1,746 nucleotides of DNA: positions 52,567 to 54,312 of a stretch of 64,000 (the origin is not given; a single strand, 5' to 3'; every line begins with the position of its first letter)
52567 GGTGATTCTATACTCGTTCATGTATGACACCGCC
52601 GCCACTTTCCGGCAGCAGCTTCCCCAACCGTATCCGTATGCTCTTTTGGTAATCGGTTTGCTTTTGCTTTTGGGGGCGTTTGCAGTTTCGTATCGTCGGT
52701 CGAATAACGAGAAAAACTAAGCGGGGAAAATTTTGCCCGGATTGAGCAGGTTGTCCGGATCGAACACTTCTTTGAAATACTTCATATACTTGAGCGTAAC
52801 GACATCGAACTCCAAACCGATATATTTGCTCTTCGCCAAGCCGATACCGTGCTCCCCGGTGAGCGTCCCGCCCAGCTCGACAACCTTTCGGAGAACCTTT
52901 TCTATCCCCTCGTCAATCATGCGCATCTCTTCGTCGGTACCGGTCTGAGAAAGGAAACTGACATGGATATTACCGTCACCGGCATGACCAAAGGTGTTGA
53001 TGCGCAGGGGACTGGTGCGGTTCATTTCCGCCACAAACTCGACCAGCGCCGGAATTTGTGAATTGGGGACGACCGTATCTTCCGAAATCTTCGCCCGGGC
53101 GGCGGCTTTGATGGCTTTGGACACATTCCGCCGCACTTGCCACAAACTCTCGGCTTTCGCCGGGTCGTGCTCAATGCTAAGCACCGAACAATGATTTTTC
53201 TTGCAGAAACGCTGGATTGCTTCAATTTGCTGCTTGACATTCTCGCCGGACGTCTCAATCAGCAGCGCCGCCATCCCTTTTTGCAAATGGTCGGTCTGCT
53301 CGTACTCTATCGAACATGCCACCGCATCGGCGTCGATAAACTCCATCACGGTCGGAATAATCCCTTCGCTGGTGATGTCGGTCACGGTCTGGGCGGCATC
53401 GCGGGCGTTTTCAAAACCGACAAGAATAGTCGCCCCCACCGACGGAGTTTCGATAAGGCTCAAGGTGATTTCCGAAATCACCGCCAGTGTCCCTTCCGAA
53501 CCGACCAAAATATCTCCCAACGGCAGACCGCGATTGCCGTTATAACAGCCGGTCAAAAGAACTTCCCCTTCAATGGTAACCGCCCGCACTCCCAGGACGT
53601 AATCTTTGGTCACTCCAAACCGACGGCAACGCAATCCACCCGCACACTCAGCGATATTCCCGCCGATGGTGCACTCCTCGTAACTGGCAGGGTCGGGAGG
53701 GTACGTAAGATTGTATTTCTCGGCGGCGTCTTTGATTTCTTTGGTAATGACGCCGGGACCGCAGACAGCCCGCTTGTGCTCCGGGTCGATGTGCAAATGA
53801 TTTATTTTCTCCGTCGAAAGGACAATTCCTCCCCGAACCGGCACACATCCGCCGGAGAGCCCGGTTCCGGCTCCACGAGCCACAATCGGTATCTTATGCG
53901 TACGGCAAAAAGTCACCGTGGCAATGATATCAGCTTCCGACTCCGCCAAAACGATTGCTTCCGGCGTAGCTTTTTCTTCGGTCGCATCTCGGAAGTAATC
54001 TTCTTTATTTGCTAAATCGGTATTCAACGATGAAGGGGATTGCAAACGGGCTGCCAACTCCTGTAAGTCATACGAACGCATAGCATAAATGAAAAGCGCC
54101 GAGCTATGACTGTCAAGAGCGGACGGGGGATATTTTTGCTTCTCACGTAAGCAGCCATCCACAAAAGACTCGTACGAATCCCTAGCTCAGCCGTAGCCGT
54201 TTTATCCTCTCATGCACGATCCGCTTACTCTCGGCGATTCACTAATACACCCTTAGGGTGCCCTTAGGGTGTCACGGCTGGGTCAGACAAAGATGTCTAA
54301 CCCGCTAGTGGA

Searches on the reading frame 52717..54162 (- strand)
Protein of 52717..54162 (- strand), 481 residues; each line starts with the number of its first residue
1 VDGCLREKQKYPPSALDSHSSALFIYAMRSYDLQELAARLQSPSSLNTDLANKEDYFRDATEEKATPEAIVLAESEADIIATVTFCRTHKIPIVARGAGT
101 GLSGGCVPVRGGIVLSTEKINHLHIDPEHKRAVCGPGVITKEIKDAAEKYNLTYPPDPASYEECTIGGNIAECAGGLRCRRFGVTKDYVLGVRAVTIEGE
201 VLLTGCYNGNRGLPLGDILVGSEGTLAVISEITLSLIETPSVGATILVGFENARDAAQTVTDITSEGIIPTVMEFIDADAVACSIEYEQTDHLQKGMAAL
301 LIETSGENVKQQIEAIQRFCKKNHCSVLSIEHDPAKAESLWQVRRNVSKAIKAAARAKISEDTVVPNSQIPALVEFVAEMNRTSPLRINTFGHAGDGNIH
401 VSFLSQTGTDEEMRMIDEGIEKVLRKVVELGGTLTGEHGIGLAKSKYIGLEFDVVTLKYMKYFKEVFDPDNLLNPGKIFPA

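Call 58: search_protein_families(library=pfam, proteins=[window:52717-54162:-], max_evalue=0.00001)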
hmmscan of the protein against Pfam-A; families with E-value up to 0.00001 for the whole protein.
window:52717-54162:- (481 aa): 2 families
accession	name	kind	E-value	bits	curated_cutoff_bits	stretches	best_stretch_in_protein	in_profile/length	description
PF02913.24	FAD-oxidase_C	-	2.4e-56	191.6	21.2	1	240-478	2-248/248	FAD linked oxidases, C-terminal domain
PF01565.28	FAD_binding_4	-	6.2e-39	133.3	26.4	1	67-202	1-136/139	FAD binding domain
